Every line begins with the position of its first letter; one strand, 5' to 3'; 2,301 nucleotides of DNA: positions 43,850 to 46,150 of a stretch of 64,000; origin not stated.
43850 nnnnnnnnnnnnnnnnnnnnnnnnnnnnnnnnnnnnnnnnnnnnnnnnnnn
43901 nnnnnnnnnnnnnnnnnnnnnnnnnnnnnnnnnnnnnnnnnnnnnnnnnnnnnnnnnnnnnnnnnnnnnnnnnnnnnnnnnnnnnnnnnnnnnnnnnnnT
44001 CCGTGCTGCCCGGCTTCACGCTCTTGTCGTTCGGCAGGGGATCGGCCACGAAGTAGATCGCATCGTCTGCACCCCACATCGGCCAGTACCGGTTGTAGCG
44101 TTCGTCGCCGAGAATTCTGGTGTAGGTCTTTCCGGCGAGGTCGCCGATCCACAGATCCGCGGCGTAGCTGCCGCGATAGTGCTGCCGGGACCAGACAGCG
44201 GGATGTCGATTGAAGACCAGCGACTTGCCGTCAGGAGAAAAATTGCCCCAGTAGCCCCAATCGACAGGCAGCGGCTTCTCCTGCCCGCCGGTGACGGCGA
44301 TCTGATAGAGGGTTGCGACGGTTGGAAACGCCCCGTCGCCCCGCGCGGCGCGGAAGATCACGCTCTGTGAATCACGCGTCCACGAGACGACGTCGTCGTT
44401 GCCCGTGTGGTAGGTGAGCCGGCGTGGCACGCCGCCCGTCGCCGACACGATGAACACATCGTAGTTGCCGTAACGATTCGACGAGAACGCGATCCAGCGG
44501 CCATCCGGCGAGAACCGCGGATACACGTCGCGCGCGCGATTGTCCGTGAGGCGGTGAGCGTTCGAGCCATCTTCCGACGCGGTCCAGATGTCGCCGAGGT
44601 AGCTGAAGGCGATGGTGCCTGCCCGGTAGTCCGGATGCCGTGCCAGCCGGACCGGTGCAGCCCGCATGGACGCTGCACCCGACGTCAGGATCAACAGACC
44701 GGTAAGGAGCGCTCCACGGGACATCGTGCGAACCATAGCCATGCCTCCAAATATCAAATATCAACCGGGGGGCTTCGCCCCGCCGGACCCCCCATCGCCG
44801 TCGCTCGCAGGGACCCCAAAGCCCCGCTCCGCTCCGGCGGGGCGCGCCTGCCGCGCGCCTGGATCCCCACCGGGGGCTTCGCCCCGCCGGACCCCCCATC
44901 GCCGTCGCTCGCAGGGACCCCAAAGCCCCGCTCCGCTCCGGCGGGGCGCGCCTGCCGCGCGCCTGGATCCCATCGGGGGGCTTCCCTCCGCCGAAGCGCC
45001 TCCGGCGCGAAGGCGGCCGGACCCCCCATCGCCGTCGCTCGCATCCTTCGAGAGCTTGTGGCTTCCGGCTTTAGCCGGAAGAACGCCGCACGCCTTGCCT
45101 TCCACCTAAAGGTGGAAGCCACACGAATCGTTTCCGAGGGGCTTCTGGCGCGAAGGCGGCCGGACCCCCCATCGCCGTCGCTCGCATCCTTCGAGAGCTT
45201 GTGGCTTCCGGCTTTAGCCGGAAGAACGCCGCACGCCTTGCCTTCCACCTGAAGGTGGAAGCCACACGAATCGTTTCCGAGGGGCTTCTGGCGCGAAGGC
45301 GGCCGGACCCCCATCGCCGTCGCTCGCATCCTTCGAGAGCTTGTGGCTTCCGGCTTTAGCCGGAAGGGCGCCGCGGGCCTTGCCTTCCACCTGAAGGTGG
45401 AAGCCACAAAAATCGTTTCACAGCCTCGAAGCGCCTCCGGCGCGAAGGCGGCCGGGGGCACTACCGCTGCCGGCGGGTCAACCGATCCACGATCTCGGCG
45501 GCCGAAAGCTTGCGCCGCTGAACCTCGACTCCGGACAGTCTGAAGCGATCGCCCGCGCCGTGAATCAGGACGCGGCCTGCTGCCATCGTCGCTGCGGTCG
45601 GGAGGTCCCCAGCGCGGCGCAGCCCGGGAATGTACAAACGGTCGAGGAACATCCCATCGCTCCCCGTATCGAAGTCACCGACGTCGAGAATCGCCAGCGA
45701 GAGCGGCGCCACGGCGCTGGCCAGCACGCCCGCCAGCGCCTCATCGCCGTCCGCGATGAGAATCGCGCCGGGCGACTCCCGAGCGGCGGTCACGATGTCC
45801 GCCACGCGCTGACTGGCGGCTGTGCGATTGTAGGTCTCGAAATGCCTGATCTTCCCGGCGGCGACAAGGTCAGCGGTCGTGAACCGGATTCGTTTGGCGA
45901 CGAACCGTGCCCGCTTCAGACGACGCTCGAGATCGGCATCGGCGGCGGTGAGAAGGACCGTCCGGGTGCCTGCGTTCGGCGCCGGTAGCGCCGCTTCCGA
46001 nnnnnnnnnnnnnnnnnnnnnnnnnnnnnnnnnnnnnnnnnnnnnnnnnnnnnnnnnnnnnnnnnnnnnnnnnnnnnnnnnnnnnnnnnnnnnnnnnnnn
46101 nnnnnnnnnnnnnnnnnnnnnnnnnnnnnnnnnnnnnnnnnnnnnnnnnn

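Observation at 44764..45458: A 700-bp composite tandem array fusing family-C units to a C/B hybrid repeat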

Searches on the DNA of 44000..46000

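Call 8: search_rna_families(source=window, start=44000, end=46000, threshold=evalue, max_evalue=1)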
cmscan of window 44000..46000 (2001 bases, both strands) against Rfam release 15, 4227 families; matches with E-value up to 1: 1.
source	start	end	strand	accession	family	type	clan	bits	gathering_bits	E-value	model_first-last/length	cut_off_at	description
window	45335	45412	-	RF01390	isrG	Gene; sRNA;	-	13.3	100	0.85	1-279/279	no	isrG Hfq binding RNA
